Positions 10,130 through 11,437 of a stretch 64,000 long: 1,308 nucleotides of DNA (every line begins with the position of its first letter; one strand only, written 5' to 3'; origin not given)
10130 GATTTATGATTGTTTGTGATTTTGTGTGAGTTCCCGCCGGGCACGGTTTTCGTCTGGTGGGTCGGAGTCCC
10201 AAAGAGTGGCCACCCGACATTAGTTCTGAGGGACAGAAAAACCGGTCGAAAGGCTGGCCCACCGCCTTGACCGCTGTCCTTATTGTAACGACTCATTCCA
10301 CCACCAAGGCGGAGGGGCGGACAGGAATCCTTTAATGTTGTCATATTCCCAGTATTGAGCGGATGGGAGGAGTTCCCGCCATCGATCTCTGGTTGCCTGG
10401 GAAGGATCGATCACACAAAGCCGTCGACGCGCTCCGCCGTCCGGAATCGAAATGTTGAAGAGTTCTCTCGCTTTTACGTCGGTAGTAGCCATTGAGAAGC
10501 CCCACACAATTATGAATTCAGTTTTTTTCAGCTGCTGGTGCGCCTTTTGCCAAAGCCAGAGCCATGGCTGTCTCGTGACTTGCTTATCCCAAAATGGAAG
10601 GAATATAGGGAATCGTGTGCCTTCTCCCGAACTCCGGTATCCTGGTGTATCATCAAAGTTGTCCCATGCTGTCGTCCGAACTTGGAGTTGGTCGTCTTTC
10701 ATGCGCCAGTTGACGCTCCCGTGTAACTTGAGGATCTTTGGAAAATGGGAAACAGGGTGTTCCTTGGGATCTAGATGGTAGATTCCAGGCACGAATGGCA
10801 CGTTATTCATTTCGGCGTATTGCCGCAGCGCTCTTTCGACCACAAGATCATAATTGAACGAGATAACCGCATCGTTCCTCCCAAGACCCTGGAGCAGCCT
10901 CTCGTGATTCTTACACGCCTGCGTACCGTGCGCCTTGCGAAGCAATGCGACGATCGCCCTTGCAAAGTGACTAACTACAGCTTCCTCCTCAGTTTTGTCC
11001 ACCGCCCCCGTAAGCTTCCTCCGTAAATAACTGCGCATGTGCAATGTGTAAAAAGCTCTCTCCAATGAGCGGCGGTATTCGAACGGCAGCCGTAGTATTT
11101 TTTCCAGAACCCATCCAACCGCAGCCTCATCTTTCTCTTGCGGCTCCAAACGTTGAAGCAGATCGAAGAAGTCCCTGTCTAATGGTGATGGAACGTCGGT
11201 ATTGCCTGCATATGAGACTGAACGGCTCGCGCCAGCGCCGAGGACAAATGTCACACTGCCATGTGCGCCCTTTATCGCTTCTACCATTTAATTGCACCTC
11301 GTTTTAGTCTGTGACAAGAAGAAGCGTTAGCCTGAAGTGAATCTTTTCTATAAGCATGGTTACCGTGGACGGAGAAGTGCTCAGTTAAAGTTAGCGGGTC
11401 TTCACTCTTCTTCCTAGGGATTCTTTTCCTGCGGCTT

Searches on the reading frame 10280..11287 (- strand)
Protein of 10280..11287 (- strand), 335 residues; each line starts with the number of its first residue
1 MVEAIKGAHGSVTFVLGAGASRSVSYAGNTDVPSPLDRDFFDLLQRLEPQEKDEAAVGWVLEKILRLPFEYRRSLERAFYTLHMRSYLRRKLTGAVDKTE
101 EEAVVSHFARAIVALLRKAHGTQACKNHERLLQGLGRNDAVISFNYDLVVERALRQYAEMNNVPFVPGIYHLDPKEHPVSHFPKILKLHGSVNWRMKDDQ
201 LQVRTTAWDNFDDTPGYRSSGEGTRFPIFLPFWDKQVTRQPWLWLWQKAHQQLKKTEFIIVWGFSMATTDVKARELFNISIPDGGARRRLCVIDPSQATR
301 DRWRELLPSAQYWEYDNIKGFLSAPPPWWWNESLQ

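Call 3: search_protein_families(library=pfam, proteins=[window:10280-11287:-], max_evalue=1)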
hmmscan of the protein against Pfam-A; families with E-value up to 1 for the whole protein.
window:10280-11287:- (335 aa): 3 families
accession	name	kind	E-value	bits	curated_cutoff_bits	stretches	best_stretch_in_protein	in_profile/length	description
PF13289.12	SIR2_2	-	3.7e-07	30.8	24.5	1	140-298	2-124/141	SIR2-like domain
PF14253.11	AbiH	-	0.018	15.6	30.9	1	107-272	114-240/260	Bacteriophage abortive infection AbiH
PF25532.1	CH_CAMSAP2_N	-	0.056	13.9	27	1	50-157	14-113/135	CAMSAP2-like, calponin-homology domain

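Call 4: search_protein_families(library=padloc, proteins=[window:10280-11287:-], max_evalue=1)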
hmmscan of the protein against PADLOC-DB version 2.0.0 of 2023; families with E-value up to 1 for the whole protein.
window:10280-11287:- (335 aa): 16 families
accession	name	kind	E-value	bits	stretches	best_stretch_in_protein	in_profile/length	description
PDLC04093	SIR2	-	1e-10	39.2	1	11-266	24-279/395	-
PDLC02414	Aga_SIR2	-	4.1e-09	34.2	1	130-297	110-261/313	-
PDLC02408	Aga_SIR2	-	4.2e-07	27.4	1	128-296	138-289/343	Class II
PDLC04087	SIR2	-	3.3e-06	24.2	1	12-206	19-208/343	-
PDLC04084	SIR2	-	6.4e-06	23.7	1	141-202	182-260/414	-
PDLC04094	SIR2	-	2.3e-05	21.8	1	119-273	128-277/399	-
PDLC04090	SIR2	-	0.00011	19.5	2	11-118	44-155/426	-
PDLC04081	SIR2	-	0.00041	17.6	1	184-282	198-287/345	-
PDLC04089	SIR2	-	0.0005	17.4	1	185-210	172-197/336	-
PDLC04096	SIR2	-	0.00088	16.8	1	134-200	18-90/230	-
PDLC04075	SIR2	-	0.0083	12.9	1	180-212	246-278/414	-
PDLC04092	SIR2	-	0.017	12.4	1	138-206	118-187/318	-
PDLC04961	PDC-S21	-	0.024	11.9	1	110-197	106-199/336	-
PDLC04080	SIR2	-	0.032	11.4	1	185-218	192-225/347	-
PDLC04085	SIR2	-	0.042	10.7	1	180-206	255-284/463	-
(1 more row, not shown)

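Call 10: find_encoding_contigs(protein=window:10280-11287:-, flank=10000, max_places=10)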
Protein window:10280-11287:- (335 aa): 3 contigs read that carry it; 2 places shown.
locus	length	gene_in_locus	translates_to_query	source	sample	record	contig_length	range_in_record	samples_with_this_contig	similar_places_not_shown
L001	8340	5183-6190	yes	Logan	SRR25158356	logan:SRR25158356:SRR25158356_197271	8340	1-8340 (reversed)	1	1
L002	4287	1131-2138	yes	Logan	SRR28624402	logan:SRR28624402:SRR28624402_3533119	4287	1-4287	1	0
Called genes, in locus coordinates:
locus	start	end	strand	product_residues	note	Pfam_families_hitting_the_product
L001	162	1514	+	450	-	PF13620:CarboxypepD_reg (weak)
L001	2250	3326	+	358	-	-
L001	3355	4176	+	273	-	PF18928:DUF5677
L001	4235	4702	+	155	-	-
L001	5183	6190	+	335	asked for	PF13289:SIR2_2 (weak)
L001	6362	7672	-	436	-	-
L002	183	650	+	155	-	-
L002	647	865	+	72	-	-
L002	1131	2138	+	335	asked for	PF13289:SIR2_2 (weak)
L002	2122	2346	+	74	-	-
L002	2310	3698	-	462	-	-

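Call 12: find_homologous_proteins(query=window:10280-11287:-, max_evalue=0.001)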
Query window:10280-11287:- (335 aa): 666 proteins with E <= 0.001 among 4846 candidates; the best 120 are listed.
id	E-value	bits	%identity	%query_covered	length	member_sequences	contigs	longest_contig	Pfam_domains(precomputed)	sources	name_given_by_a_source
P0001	7.5e-232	787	100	100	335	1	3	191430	PF13289.13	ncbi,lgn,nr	ncbi:MAG TPA: SIR2 family protein [Candidatus Angelobacter sp.]|nr:SIR2 family protein [Candidatus A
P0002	3.7e-191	653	84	100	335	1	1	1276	PF13289.13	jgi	jgi:SIR2-like protein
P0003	9.1e-185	632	82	100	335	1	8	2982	PF13289.13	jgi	jgi:hypothetical protein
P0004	4.9e-182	623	81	100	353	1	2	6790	PF13289.13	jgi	jgi:hypothetical protein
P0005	6.4e-176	603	80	97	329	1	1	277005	PF13289.13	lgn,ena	-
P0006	9.2e-169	579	76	99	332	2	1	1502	PF13289.13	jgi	jgi:hypothetical protein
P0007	2.0e-165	568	77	95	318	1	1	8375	PF13289.13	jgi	jgi:hypothetical protein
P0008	6.8e-165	567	75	99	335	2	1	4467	-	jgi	jgi:hypothetical protein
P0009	2.4e-164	565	75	96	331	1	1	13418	PF13289.13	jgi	jgi:hypothetical protein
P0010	2.0e-163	562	75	96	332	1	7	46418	PF13289.13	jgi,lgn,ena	jgi:hypothetical protein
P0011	2.1e-163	562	75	99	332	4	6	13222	PF13289.13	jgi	jgi:hypothetical protein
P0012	8.1e-161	553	74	96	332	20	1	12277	PF13289.13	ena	-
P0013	2.2e-160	552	73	99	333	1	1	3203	PF13289.13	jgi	jgi:SIR2-like domain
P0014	6.0e-159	547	72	99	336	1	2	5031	PF13289.13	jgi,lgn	jgi:hypothetical protein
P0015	1.2e-158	546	71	99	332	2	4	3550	PF13289.13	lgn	-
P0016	1.2e-158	546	72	97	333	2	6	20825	PF13289.13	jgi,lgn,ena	-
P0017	1.7e-156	539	71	99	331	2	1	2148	PF13289.13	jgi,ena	-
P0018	1.7e-154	532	70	99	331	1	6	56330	PF13289.13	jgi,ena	-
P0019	1.0e-152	527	69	99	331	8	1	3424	PF13289.13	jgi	-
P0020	1.9e-146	506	74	89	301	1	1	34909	PF13289.13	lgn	-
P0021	2.0e-144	499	68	96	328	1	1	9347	PF13289.13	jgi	jgi:hypothetical protein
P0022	6.2e-142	491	66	99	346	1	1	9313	PF13289.13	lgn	-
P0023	2.8e-135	469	63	97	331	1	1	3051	PF13289.13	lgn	-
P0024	9.7e-131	454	63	96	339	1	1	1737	PF13289.13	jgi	jgi:SIR2-like domain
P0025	8.4e-126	438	70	81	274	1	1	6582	PF13289.13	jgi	jgi:SIR2-like domain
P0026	1.3e-114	401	69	77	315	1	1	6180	PF13289.13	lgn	-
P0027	2.3e-112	394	54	95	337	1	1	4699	PF13289.13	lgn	-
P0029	2.6e-111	390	56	96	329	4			PF13289.13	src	-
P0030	6.4e-111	389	53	96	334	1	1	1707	PF13289.13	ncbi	-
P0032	1.9e-110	387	54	95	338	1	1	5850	PF13289.13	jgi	jgi:hypothetical protein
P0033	1.3e-109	385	55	95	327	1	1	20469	PF13289.13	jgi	jgi:hypothetical protein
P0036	4.0e-109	383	54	95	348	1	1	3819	PF13289.13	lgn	-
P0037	4.7e-109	383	73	65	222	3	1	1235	PF13289.13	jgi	jgi:SIR2-like domain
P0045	5.0e-106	373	55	94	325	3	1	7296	PF13289.13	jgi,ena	-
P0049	2.2e-105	371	54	94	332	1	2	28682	PF13289.13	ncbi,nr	ncbi:MAG: hypothetical protein EPN55_07800 [Gammaproteobacteria bacterium]|nr:MAG: hypothetical prot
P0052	1.6e-104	368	54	95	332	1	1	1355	PF13289.13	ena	-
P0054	3.0e-104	367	52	95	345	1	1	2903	PF13289.13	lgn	-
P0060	3.3e-103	364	53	96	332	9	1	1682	PF13289.13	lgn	-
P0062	1.4e-102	362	51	95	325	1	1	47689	PF13289.13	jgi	jgi:hypothetical protein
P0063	1.5e-102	362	52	95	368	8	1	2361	PF13289.13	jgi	jgi:hypothetical protein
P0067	5.3e-102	360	54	95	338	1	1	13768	PF13289.13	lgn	-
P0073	9.1e-101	356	50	95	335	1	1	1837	PF13289.13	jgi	jgi:hypothetical protein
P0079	1.1e-99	352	54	89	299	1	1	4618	PF13289.13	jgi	jgi:hypothetical protein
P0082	3.3e-99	351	52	95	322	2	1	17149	PF13289.13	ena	-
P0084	1.1e-98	349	52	95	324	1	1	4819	PF13289.13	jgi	jgi:hypothetical protein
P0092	4.7e-96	340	50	95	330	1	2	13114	PF13289.13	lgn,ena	-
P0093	6.0e-96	340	50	96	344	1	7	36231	PF13289.13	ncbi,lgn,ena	-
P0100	1.2e-94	336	48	97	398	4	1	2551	PF13289.13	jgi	jgi:hypothetical protein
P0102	3.1e-94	334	49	95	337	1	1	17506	PF13289.13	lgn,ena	-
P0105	6.5e-94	333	69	62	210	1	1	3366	PF13289.13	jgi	jgi:SIR2-like domain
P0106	4.8e-93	330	49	96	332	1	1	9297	PF13289.13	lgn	-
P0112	1.6e-91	325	50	93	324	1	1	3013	PF13289.13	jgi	jgi:hypothetical protein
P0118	1.1e-90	323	45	96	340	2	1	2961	PF13289.13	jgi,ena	-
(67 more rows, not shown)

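Call 14: find_related_loci(query=A1, collection=genome_contigs, flank=10000)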
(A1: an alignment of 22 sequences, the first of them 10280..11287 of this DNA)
Query A1 (335 aa) in genome_contigs; peptide patterns used: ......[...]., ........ (x = any residue, [..] = any of these).
149 stretches matched a pattern; 16 encode a relative of the query (tblastn E <= 1e-3); 16 distinct loci.
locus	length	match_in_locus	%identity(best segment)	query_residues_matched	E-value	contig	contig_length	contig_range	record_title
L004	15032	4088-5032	55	15-329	4e-111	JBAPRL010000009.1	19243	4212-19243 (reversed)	MAG: Candidatus Acidiferrales bacterium isolate MFD00650_ilm_asm_bin10 k127_192371, whole genome shotgun sequence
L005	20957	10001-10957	54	15-329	2e-108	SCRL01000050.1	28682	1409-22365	MAG: Gammaproteobacteria bacterium isolate FW104_bin.7 FW104_bin.7-8493, whole genome shotgun sequence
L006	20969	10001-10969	50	12-328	2e-105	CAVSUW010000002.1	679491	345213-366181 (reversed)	MAG: Bryobacterales bacterium isolate MFD05513.bin.2.236 genome assembly, contig: contig_4381, whole genome shotgun sequ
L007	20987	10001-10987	53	6-331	4e-104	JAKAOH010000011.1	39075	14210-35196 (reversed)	MAG: Acidobacteria bacterium isolate YF1.bin127 NODE_979_length_39075_cov_2.510065, whole genome shotgun sequence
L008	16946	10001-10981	49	6-329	2e-103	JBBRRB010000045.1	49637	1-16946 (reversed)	MAG: Bryobacterales bacterium isolate metawrap_la1_93 W_la1_93_k141_568737L_49637_cov_13.0028, whole genome shotgun sequ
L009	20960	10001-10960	47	12-329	1e-90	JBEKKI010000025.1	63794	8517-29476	MAG: Terracidiphilus sp. isolate SPRUCE 343 SPRUCE_343_25, whole genome shotgun sequence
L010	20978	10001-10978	49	10-329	7e-90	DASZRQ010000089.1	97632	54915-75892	MAG TPA_asm: Terracidiphilus sp. isolate SMAG_U6028 k141_194881, whole genome shotgun sequence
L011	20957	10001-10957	48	5-312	1e-88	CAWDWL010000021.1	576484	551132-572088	MAG: uncultured proteobacterium isolate MFD05705.bin.1.215 genome assembly, contig: contig_45761, whole genome shotgun s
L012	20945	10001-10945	46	12-329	2e-88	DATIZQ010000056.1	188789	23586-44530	MAG TPA_asm: Candidatus Acidoferrum sp. isolate SMAG_U15305 k141_1699425, whole genome shotgun sequence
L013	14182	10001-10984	38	4-323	4e-58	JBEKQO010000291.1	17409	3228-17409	MAG: Terriglobia bacterium isolate SPRUCE 48 SPRUCE_48_291, whole genome shotgun sequence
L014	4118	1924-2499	26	97-280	9e-10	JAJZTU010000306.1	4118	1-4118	MAG: Bacillota bacterium isolate SKS3.bin89 NODE_36954_length_4118_cov_2.659985, whole genome shotgun sequence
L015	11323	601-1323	23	97-333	2e-9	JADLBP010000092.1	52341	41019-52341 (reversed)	MAG: Planctomycetota bacterium isolate SJ175 c_000000197918, whole genome shotgun sequence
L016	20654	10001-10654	23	98-306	2e-9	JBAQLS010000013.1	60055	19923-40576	MAG: Carboxydocellales bacterium isolate MFD12068_ilm_asm_bin15 k127_25964, whole genome shotgun sequence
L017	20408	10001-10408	29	137-278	4e-9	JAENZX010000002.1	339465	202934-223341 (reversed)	MAG: Thermincola ferriacetica isolate BM5_bin.18 BM5_bin18_NODE_9_length_339465_cov_8.985693, whole genome shotgun seque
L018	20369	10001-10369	27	135-274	7e-9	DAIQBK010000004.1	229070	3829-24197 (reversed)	MAG TPA_asm: Myxococcaceae bacterium isolate CTOTU28159 NODE_4_length_229070_cov_15.291269, whole genome shotgun sequenc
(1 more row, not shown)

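Call 16: find_encoding_contigs(protein=P0005, flank=10000, max_places=3)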
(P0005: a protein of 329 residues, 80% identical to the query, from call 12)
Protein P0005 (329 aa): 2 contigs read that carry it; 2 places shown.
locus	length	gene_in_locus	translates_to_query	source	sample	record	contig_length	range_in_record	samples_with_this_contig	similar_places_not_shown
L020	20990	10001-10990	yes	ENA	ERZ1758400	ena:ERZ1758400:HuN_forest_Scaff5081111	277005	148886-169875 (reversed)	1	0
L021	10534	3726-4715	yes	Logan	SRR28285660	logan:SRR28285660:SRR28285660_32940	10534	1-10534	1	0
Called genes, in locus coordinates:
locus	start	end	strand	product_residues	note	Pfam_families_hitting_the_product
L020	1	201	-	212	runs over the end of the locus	PF14371:DUF4412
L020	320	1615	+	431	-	-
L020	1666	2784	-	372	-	PF02661:Fic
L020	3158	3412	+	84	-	PF00886:Ribosomal_S16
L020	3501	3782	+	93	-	PF13083:KH_KhpA-B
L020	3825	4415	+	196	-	PF01782:RimM, PF05239:PRC, PF24986:PRC_RimM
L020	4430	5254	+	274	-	PF01746:tRNA_m1G_MT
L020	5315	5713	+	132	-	PF01245:Ribosomal_L19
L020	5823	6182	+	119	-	-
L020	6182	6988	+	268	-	PF01351:RNase_HII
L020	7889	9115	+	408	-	PF01381:HTH_3, PF13443:HTH_26 (weak)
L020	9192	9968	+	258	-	PF06114:Peptidase_M78 (weak)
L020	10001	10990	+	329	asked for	PF13289:SIR2_2 (weak)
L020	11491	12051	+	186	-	PF04542:Sigma70_r2, PF08281:Sigma70_r4_2, PF04545:Sigma70_r4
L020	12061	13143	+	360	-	PF03544:TonB_C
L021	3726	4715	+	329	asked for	PF13289:SIR2_2 (weak)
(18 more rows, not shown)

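Call 17: find_encoding_contigs(protein=P0010, flank=10000, max_places=3)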
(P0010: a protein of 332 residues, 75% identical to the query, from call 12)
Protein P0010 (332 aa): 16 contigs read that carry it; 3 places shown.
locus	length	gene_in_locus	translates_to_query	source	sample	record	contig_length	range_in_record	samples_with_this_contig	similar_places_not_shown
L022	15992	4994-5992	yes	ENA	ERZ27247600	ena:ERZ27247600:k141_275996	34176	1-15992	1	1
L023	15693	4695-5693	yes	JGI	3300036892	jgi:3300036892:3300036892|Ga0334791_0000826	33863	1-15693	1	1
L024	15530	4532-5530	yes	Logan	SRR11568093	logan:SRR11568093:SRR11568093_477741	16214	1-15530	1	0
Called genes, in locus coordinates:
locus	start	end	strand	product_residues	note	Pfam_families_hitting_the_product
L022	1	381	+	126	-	?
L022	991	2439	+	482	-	PF00149:Metallophos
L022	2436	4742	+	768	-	PF13589:HATPase_c_3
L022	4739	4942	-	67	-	-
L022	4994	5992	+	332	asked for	PF13289:SIR2_2 (faint)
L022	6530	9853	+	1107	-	PF00176:SNF2-rel_dom, PF00270:DEAD (weak), PF04851:ResIII (faint), PF00271:Helicase_C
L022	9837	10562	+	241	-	PF14335:DUF4391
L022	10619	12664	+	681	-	PF01555:N6_N4_Mtase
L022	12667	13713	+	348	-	PF04851:ResIII, PF00270:DEAD (weak)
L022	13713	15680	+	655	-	PF19778:RE_endonuc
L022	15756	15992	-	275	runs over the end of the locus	PF08238:Sel1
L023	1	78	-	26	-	?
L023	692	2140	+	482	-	PF00149:Metallophos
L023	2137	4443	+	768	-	PF13589:HATPase_c_3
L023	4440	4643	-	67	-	-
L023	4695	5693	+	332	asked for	PF13289:SIR2_2 (faint)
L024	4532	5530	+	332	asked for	PF13289:SIR2_2 (faint)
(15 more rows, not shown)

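Call 18: find_encoding_contigs(protein=P0018, flank=10000, max_places=3)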
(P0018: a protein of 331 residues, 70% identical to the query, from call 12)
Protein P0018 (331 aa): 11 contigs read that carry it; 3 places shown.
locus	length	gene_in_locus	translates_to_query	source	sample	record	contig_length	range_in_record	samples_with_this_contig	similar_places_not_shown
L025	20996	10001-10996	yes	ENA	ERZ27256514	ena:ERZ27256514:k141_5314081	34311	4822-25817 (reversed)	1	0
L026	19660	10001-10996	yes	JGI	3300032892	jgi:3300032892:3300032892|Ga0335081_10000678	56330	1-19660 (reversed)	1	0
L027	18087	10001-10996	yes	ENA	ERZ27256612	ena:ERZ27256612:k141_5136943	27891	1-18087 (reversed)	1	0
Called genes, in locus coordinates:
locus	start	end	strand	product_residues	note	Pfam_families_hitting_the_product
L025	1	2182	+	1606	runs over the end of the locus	PF00580:UvrD-helicase (faint), PF13086:AAA_11, PF13245:AAA_19 (faint), PF13604:AAA_30 (weak), PF13087:AAA_12, PF18741:MTES_1575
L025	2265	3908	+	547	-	PF04471:Mrr_cat, PF22722:NA-iREase1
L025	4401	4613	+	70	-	-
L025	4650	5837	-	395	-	PF13391:HNH_2 (weak), PF18145:SAVED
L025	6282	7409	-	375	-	PF18144:SMODS, PF21654:DncV-like_NTFase (weak)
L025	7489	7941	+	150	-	PF04307:YdjM (weak)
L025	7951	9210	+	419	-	PF01381:HTH_3, PF12844:HTH_19 (weak), PF13560:HTH_31, PF06114:Peptidase_M78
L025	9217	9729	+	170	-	PF11848:DUF3368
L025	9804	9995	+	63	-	PF14168:YjzC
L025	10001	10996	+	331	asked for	PF13289:SIR2_2 (weak)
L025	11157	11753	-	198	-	PF01464:SLT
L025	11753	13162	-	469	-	-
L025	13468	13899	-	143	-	PF00436:SSB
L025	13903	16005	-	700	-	PF02534:T4SS-DNA_transf, PF10412:TrwB_AAD_bind, PF12696:TraG-D_C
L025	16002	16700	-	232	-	PF18790:KfrB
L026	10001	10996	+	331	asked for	PF13289:SIR2_2 (weak)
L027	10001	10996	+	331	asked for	PF13289:SIR2_2 (weak)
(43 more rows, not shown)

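Call 47: search_solved_structures(query=A1, max_evalue=1)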
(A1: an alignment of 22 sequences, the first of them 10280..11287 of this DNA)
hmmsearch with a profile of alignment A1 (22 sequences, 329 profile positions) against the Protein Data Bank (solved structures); distinct sequences matched with E-value up to 1: 10.
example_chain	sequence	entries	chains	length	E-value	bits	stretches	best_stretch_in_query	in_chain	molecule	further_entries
8w9l_A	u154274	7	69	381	0.00028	23.4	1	136-198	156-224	SIR2-like domain-containing protein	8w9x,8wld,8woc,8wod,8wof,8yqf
8jkz_A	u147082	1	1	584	0.012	18.1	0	124-195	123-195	Sir2 superfamily protein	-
8jl0_A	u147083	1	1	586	0.012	18.1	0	124-195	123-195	Sir2 superfamily protein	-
8in8_B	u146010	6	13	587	0.012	18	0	124-195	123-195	Sir2 superfamily protein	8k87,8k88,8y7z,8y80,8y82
8yhx_G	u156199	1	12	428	0.013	17.9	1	137-270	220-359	SIR2 family protein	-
1xdv_A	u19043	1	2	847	0.46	12.8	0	14-75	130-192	Son of sevenless protein homolog 1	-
1xd4_A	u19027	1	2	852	0.47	12.8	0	14-75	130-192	Son of sevenless protein homolog 1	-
3ksy_A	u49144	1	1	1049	0.56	12.5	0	14-75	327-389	Son of sevenless homolog 1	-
7yve_I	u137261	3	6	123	0.85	11.9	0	195-233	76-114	TH027 Fab heavy chain | TH27 Fab heavy chain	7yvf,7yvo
3u0i_A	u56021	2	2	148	0.9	11.9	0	282-327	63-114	probable FAD-binding, putative uncharacterized protein | Putative uncharacterized protein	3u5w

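Call 62: search_protein_families(library=ncbifam, proteins=[window:10280-11287:-], max_evalue=0.1)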
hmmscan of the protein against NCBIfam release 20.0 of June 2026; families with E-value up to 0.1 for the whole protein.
window:10280-11287:- (335 aa): 0 families

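Call 64: search_dna_similar(query=window:10280-11287:-, collection=plasmids, mode=protein, max_evalue=0.00001, max_rows=20)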
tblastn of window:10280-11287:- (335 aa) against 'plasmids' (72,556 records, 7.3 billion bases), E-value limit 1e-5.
No match.

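Call 66: find_related_loci(query=A1, collection=viral_contigs, flank=6000)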
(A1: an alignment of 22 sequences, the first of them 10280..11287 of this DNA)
Query A1 (335 aa) in viral_contigs; peptide patterns used: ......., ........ (x = any residue, [..] = any of these).
142 stretches matched a pattern, but none encodes a relative of the query by tblastn (E <= 1e-3).

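Call 69: search_protein_families(library=phrogs, proteins=[window:10280-11287:-], max_evalue=0.01)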
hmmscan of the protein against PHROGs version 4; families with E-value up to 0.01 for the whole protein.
window:10280-11287:- (335 aa): 0 families
